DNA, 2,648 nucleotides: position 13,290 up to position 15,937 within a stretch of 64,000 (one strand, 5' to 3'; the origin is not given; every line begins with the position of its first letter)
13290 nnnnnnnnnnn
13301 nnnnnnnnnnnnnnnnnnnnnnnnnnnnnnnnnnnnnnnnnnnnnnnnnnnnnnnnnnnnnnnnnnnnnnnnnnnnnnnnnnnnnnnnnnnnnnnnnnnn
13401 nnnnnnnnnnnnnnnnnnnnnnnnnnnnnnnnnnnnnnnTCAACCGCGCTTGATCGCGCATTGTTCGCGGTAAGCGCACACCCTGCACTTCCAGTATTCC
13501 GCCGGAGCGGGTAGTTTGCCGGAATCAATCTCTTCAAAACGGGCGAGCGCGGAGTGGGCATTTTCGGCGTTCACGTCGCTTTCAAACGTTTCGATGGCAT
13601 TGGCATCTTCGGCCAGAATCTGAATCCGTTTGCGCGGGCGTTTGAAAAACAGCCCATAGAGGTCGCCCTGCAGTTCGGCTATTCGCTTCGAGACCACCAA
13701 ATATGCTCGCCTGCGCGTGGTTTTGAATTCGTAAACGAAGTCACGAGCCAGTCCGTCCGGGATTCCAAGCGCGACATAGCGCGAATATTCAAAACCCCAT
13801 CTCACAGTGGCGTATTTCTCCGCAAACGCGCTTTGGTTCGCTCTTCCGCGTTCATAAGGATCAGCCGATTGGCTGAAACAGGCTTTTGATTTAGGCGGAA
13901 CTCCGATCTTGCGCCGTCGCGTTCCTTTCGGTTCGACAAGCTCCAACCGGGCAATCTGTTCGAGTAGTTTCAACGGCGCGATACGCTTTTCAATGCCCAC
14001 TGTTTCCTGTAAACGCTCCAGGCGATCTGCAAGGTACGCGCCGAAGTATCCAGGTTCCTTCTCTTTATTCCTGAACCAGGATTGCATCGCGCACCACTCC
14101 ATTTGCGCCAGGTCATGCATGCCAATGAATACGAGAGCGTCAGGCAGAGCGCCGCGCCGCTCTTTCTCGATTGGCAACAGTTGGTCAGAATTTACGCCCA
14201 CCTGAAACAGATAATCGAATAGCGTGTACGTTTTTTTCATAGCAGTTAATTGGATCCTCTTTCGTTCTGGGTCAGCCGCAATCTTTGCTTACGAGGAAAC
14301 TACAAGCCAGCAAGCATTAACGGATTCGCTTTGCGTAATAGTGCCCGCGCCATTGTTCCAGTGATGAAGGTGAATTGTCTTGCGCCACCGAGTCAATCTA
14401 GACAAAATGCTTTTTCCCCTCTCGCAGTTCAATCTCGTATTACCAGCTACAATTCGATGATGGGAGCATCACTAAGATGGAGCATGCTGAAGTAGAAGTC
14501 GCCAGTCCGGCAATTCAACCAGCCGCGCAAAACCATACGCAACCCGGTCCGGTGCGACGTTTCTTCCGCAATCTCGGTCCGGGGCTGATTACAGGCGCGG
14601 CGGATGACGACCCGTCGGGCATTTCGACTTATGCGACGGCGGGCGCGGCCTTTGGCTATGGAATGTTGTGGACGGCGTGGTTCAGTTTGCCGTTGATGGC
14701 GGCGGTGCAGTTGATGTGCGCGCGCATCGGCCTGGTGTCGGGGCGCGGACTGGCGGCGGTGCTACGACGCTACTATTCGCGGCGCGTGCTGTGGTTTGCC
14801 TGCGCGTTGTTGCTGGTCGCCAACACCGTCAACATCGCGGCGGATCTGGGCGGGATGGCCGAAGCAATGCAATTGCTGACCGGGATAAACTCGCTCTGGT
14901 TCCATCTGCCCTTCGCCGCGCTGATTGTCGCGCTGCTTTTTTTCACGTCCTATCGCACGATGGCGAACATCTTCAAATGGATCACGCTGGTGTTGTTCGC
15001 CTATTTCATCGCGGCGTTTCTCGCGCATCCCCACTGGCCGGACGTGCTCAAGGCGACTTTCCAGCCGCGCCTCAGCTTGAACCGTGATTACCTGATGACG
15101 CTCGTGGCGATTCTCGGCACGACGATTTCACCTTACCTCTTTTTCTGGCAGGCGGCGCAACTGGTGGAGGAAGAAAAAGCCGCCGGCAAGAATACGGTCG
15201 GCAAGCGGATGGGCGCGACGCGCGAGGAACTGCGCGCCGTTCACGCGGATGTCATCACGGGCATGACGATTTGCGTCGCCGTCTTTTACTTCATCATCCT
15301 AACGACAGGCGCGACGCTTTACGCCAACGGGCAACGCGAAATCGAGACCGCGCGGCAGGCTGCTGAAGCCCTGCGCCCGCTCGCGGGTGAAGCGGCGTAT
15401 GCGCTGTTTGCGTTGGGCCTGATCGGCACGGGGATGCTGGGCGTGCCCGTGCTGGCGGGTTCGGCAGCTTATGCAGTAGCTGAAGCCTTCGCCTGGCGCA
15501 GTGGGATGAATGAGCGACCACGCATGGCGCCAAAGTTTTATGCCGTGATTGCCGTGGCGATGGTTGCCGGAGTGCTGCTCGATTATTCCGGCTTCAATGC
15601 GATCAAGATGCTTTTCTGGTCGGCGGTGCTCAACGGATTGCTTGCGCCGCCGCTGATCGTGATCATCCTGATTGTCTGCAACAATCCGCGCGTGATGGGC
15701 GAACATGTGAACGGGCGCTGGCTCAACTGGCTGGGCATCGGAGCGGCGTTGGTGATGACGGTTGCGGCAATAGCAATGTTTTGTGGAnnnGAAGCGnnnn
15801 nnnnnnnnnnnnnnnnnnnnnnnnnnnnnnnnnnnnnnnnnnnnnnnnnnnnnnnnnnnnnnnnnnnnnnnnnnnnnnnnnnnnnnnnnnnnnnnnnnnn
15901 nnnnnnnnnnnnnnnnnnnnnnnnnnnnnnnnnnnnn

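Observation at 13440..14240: Solo Cas4-like Fe-S PD-(D/E)xK nuclease with no CRISPR-Cas context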

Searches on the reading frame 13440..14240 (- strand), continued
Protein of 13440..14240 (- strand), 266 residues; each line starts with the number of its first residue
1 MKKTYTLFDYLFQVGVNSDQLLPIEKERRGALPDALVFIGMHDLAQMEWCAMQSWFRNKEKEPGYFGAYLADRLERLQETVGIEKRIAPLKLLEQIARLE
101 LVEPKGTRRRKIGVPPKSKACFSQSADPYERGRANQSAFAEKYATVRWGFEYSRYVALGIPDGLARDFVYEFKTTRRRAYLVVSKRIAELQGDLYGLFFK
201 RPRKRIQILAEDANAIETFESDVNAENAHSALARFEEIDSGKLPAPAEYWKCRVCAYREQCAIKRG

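Call 89: find_homologous_proteins(query=L007:2172-2783:-, max_evalue=0.00001)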
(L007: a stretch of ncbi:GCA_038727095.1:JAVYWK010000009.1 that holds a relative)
Query L007:2172-2783:- (204 aa): 43 proteins with E <= 0.00001 among 150 candidates.
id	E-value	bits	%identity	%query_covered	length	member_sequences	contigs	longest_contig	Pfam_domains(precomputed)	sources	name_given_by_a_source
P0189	4.2e-131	453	100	100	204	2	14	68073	PF01930.24,PF12705.14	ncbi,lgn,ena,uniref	ncbi:CRISPR-associated protein Cas4 [Thermofilum sp.]|uniref:CRISPR-associated exonuclease Cas4 n=1 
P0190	5.1e-101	355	81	96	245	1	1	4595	PF01930.24,PF12705.14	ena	-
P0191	1.5e-100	353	77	100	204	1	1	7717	PF01930.24,PF12705.14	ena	-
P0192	5.9e-96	338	70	100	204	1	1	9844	PF01930.24,PF12705.14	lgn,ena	-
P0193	1.7e-94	333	69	100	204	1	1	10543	PF01930.24,PF12705.14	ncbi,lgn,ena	-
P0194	7.9e-93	328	71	96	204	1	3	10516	PF01930.24,PF12705.14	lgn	-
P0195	1.0e-90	321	71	95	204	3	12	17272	PF01930.24,PF12705.14,PF06023.19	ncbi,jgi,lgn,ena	ncbi:MAG: CRISPR-associated protein Cas4 [Zestosphaera sp.]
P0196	2.8e-90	319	68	100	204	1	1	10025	PF01930.24,PF12705.14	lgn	-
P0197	2.2e-87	310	68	98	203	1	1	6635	PF01930.24,PF12705.14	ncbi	ncbi:MAG: CRISPR-associated protein Cas4 [Candidatus Nezhaarchaeales archaeon]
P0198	5.7e-81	289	65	94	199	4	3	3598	PF01930.24,PF12705.14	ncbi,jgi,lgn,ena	-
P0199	7.3e-78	279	61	99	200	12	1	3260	PF01930.24,PF12705.14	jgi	-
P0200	3.5e-70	254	56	97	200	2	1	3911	PF01930.24,PF12705.14,PF06023.19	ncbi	ncbi:MAG: CRISPR-associated protein Cas4 [Thermoprotei archaeon]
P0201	1.8e-67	245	59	94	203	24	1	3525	PF01930.24,PF12705.14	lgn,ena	-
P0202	6.1e-67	243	54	99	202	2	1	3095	PF01930.24,PF12705.14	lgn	-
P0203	1.5e-65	239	55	95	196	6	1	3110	PF01930.24,PF12705.14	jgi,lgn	jgi:CRISPR-associated exonuclease Cas4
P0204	1.9e-60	222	54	95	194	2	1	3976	PF01930.24,PF12705.14,PF06023.19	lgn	-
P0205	3.0e-60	221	54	95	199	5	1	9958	PF01930.24,PF12705.14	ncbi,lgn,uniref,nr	ncbi:MAG: CRISPR-associated protein Cas4 [Zestosphaera tikiterensis]|uniref:CRISPR-associated exonuc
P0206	5.3e-60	221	54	94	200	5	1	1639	PF01930.24,PF12705.14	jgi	-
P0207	5.3e-60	221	55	92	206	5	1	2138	PF01930.24,PF12705.14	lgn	-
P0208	1.2e-57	213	50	96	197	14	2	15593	PF01930.24,PF12705.14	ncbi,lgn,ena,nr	ncbi:MAG: CRISPR-associated protein Cas4 [Thermofilum sp.]|nr:CRISPR-associated protein Cas4 [Thermo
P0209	8.5e-57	210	49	96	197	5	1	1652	PF01930.24,PF12705.14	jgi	-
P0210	3.5e-56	208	51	96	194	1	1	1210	PF01930.24,PF12705.14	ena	-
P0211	9.6e-55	203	48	95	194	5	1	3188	PF01930.24,PF12705.14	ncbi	ncbi:MAG: CRISPR-associated protein Cas4 [Thermofilaceae archaeon]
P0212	2.4e-54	202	48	96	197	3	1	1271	PF01930.24,PF12705.14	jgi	-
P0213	6.6e-49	184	47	95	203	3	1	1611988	PF01930.24,PF12705.14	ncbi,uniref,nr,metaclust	ncbi:hypothetical protein MA03_02875 [Infirmifilum uzonense]|uniref:CRISPR-associated exonuclease Ca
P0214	2.0e-44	170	49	93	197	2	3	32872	PF01930.24,PF12705.14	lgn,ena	-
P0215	1.2e-43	167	45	96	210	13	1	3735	PF01930.24,PF12705.14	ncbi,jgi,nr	ncbi:MAG: CRISPR-associated protein Cas4 [Thermoprotei archaeon]|nr:MAG: CRISPR-associated protein C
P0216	6.9e-42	161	45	94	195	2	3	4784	PF01930.24,PF12705.14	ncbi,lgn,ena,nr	ncbi:MAG: CRISPR-associated protein Cas4 [Thermoprotei archaeon]|nr:MAG: CRISPR-associated protein C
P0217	1.3e-41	161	44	92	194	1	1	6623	PF01930.24,PF12705.14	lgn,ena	-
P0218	5.7e-41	159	45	92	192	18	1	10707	PF01930.24,PF12705.14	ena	-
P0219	7.9e-40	155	45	98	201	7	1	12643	PF01930.24,PF12705.14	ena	-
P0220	3.6e-39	153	54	76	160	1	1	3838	PF01930.24,PF12705.14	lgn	-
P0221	3.0e-38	150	47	93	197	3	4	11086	PF01930.24,PF12705.14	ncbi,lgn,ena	ncbi:MAG: CRISPR-associated protein Cas4 [Ignisphaera sp.]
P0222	1.1e-37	148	47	93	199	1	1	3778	PF01930.24,PF12705.14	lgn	-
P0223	1.2e-37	148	46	93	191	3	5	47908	PF01930.24,PF12705.14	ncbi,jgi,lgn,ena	ncbi:MAG: CRISPR-associated protein Cas4 [Thermoproteota archaeon]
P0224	6.4e-37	145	47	93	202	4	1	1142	PF01930.24,PF12705.14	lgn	-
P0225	9.2e-36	141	43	93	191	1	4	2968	PF01930.24,PF12705.14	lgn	-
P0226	1.3e-33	134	40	96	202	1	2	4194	PF01930.24,PF12705.14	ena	-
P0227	2.2e-32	130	42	92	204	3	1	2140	PF01930.24,PF12705.14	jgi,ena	-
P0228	6.6e-30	122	41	98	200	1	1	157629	PF01930.24,PF12705.14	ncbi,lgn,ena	-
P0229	5.2e-29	119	41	97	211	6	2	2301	PF01930.24,PF12705.14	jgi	-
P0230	3.5e-27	114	39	94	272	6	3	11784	PF01930.24,PF12705.14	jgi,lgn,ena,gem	-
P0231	4.2e-27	113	40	94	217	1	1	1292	PF01930.24,PF12705.14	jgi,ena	-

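Call 95: search_solved_structures(query=L036:10708-11829:+, max_evalue=0.01)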
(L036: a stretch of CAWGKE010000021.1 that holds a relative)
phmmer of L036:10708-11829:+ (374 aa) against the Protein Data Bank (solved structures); distinct sequences matched with E-value up to 0.01: 0.

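Call 96: search_solved_structures(query=L033:4992-9818:+, max_evalue=0.00001)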
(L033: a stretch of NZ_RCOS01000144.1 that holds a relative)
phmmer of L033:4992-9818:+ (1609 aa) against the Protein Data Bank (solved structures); distinct sequences matched with E-value up to 0.00001: 19.
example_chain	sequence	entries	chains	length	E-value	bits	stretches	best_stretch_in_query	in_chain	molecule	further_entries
9tu7_Y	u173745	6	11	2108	2e-73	250.7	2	66-325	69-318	DEAD/DEAH box helicase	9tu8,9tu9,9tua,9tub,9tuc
9wae_A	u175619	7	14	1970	6.7e-40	139.5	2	1001-1104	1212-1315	Helicase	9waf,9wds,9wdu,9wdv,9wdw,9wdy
6znp_A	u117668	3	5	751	2e-19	71.7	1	90-198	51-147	Uncharacterized ATP-dependent helicase YprA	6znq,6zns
9hcc_z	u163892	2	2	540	1e-09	39.5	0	987-1059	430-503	Probable ATP-dependent RNA helicase DDX28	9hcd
8tbx_A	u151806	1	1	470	1.3e-08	35.9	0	998-1059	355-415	ATP-dependent RNA helicase DDX1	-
5v9x_A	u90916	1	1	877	2.6e-08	34.8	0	983-1101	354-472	ATP-dependent DNA helicase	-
7lhl_A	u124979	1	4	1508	1.2e-07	32.7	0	983-1101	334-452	ATP-dependent DNA helicase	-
3i5x_A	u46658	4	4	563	1.6e-07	32.2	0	23-160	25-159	ATP-dependent RNA helicase MSS116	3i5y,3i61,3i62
7oi6_x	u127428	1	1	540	1.6e-07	32.2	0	100-165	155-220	Probable ATP-dependent RNA helicase DDX28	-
9ptu_C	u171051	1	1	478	2.3e-07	31.7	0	998-1067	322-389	ATP-dependent RNA helicase DDX18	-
8fkp_SW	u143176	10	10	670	6e-07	30.3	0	998-1067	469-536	ATP-dependent RNA helicase DDX18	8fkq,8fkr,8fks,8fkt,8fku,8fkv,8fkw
4tyw_A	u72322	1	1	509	7.2e-07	30.1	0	67-160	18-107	ATP-dependent RNA helicase MSS116, mitochondrial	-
4tyn_A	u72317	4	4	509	7.3e-07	30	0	67-160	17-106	ATP-dependent RNA helicase MSS116, mitochondrial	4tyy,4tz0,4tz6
3sqx_A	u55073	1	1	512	7.3e-07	30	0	67-160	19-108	ATP-dependent RNA helicase MSS116, mitochondrial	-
3sqw_A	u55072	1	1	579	1e-06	29.5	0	67-160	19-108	ATP-dependent RNA helicase MSS116, mitochondrial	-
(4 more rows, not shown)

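Call 97: search_solved_structures(query=L034:8838-9905:+, max_evalue=0.001)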
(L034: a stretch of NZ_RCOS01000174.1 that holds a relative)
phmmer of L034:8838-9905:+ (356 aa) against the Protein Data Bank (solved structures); distinct sequences matched with E-value up to 0.001: 8.
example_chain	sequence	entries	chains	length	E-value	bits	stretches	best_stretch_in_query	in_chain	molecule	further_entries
1iq8_A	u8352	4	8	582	3e-27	98.7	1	2-329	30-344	ARCHAEOSINE TRNA-GUANINE TRANSGLYCOSYLASE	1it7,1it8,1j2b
3uvi_A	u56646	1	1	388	0.00039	22.7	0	25-76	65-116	Queuine tRNA-ribosyltransferase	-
6ygm_A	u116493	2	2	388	0.0006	22.1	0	25-76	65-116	Queuine tRNA-ribosyltransferase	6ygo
4hqv_A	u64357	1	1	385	0.00061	22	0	25-76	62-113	Queuine tRNA-ribosyltransferase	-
4gcx_A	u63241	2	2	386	0.00062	22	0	25-76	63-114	Queuine tRNA-ribosyltransferase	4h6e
2nqz_A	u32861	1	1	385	0.00068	21.9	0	25-76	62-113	Queuine tRNA-ribosyltransferase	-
2nso_A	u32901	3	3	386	0.00069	21.9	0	25-76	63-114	Queuine tRNA-ribosyltransferase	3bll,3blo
4e2v_A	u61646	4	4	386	0.0007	21.8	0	25-76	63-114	Queuine tRNA-ribosyltransferase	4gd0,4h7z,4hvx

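Call 100: fold_search(model_id=the predicted structure, library=viral)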
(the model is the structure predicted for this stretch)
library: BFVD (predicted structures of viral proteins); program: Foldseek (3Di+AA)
matches with E <= 10: 519; with E <= 0.001: 49
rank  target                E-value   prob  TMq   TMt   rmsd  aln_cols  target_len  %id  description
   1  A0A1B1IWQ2            1.4e-06  1.00  0.35  0.33  17.4       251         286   14  (no name in the UniProt tables at hand)
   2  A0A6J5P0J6            1.6e-06  1.00  0.39  0.33  18.0       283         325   17  PD-(D/E)XK nuclease superfamily [uncultured Caudovirales phage]
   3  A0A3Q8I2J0            1.7e-06  1.00  0.41  0.45  12.0       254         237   16  (no name in the UniProt tables at hand)
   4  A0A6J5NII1            1.7e-06  1.00  0.38  0.28  14.2       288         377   14  PD-(D/E)XK nuclease superfamily [uncultured Caudovirales phage]
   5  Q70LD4                7.4e-06  1.00  0.47  0.55  12.5       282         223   13  Uncharacterized protein ORF223 [Acidianus filamentous virus 1 (isolate United States/Yellowstone)]
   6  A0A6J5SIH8            8.3e-06  1.00  0.42  0.42  13.9       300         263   14  PD-(D/E)XK nuclease superfamily [uncultured Caudovirales phage]
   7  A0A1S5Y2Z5            1.5e-05  1.00  0.40  0.47  15.0       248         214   17  5' to 3' Cas4-like exonuclease [uncultured archaeal virus]
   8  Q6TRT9                1.8e-05  1.00  0.36  0.34   4.0       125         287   17  ORF C287 [Sulfolobus virus Ragged Hills]
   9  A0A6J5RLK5            2.2e-05  1.00  0.36  0.32   4.0       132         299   20  CRISPR-associated Cas4-like protein [uncultured Caudovirales phage]
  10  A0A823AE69            3.3e-05  1.00  0.31  0.28   4.1       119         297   19  (no name in the UniProt tables at hand)
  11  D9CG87                3.3e-05  1.00  0.41  0.48  12.5       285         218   12  (no name in the UniProt tables at hand)
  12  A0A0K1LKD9            5.0e-05  1.00  0.36  0.28   4.2       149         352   13  (no name in the UniProt tables at hand)
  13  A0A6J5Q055            5.0e-05  1.00  0.34  0.35   4.3       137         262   18  PD-(D/E)XK nuclease superfamily [uncultured Caudovirales phage]
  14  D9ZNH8                5.0e-05  1.00  0.34  0.35  18.9       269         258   11  (no name in the UniProt tables at hand)
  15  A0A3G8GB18            5.6e-05  1.00  0.35  0.58   3.6       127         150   17  (no name in the UniProt tables at hand)
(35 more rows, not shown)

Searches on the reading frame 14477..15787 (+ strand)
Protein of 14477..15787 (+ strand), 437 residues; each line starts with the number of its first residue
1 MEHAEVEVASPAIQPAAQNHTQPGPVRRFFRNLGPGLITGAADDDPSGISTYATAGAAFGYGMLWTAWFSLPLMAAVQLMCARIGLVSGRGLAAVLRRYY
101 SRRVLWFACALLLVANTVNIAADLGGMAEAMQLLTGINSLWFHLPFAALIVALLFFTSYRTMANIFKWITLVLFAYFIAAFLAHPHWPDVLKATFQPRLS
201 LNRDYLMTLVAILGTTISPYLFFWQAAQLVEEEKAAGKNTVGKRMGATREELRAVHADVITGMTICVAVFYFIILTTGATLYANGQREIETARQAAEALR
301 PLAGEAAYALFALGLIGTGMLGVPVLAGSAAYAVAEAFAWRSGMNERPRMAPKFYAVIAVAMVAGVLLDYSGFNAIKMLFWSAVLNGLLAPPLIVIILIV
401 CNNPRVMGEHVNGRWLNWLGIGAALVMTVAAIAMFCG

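Call 61: find_related_loci(query=window:14477-15787:+, collection=metagenome_contigs, flank=5000)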
Query window:14477-15787:+ (437 aa) in metagenome_contigs; peptide patterns used: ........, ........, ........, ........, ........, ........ (x = any residue, [..] = any of these).
600 stretches matched a pattern (row limit reached: there are more); 598 encode a relative of the query (tblastn E <= 1e-3); the best 80 are kept; 80 distinct loci.
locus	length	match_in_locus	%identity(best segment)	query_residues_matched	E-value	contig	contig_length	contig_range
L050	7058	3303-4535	65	26-436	4e-172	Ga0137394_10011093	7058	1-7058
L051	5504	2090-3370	62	7-436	2e-173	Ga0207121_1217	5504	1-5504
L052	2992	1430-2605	65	22-420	3e-176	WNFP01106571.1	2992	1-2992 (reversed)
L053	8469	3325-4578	61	15-435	2e-166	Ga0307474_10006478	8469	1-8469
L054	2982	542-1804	60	16-435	8e-176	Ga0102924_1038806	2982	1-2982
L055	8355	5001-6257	63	18-436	2e-165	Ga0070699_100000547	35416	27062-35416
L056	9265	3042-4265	63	22-419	2e-164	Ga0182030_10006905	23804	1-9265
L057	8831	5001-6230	63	22-436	2e-163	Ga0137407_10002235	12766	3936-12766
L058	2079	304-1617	61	7-435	4e-175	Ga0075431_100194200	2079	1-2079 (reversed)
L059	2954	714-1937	61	17-420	4e-170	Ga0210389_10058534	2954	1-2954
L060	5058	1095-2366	60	13-435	1e-163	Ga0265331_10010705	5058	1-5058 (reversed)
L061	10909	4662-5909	59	9-428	8e-161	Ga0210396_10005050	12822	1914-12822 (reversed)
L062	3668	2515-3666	65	20-403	7e-167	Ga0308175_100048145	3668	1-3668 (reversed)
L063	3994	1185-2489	59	1-435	1e-164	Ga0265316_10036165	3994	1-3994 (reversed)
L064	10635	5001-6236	61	10-418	2e-158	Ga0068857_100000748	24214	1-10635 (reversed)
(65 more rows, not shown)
